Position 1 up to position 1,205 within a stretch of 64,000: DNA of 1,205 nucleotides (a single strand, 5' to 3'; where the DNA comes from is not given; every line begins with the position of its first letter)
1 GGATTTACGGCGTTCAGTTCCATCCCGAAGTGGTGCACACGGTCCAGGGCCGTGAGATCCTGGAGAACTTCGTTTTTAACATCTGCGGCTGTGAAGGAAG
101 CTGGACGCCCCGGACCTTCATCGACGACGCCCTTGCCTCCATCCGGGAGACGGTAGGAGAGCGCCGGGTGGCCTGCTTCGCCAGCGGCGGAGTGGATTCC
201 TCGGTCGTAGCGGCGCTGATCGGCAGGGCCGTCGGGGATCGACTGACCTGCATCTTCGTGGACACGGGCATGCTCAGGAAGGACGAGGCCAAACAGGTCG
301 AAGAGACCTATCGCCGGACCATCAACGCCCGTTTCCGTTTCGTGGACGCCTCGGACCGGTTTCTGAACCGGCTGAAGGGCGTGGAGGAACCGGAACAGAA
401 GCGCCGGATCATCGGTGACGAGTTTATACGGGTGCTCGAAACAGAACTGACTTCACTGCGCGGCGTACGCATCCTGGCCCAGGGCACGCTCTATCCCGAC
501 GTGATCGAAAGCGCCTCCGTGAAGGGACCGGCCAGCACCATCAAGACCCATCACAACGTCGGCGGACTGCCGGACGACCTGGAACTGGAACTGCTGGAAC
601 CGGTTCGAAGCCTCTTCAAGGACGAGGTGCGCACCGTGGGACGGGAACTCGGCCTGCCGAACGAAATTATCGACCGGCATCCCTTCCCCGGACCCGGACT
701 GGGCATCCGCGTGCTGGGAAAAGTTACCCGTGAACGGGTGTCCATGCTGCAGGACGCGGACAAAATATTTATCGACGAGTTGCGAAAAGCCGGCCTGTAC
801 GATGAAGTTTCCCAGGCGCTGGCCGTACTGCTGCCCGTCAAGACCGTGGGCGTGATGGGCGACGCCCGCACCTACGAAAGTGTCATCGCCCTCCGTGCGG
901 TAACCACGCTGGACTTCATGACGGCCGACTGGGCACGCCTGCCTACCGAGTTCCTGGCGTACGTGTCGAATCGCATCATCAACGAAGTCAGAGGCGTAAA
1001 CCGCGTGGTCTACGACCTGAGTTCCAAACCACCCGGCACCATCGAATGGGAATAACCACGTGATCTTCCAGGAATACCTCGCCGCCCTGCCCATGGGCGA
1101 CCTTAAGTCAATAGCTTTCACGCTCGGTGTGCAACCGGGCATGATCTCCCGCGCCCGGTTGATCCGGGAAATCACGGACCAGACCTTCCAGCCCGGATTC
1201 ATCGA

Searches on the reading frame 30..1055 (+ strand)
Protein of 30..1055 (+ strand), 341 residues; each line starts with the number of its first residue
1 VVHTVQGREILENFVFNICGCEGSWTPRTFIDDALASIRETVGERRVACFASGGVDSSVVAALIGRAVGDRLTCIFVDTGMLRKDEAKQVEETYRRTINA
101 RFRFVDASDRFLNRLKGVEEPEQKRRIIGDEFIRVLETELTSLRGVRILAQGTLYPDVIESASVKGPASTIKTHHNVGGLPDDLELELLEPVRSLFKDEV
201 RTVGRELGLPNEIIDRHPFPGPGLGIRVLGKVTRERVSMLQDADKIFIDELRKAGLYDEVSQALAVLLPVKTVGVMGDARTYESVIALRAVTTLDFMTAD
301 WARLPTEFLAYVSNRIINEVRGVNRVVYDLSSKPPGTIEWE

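Call 29: search_protein_families(library=pfam, proteins=[window:30-1055:+], max_evalue=0.001)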
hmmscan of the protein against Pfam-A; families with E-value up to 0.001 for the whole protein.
window:30-1055:+ (341 aa): 3 families
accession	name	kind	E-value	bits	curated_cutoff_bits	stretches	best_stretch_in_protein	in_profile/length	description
PF00958.27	GMP_synt_C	-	1.7e-44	150.3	27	1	249-340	1-92/92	GMP synthase C terminal domain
PF02540.23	NAD_synthase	-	1.4e-06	28.1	21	0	45-74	19-49/242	NAD synthase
PF00733.27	Asn_synthase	-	6e-06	26.6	21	1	39-95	12-68/354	Asparagine synthase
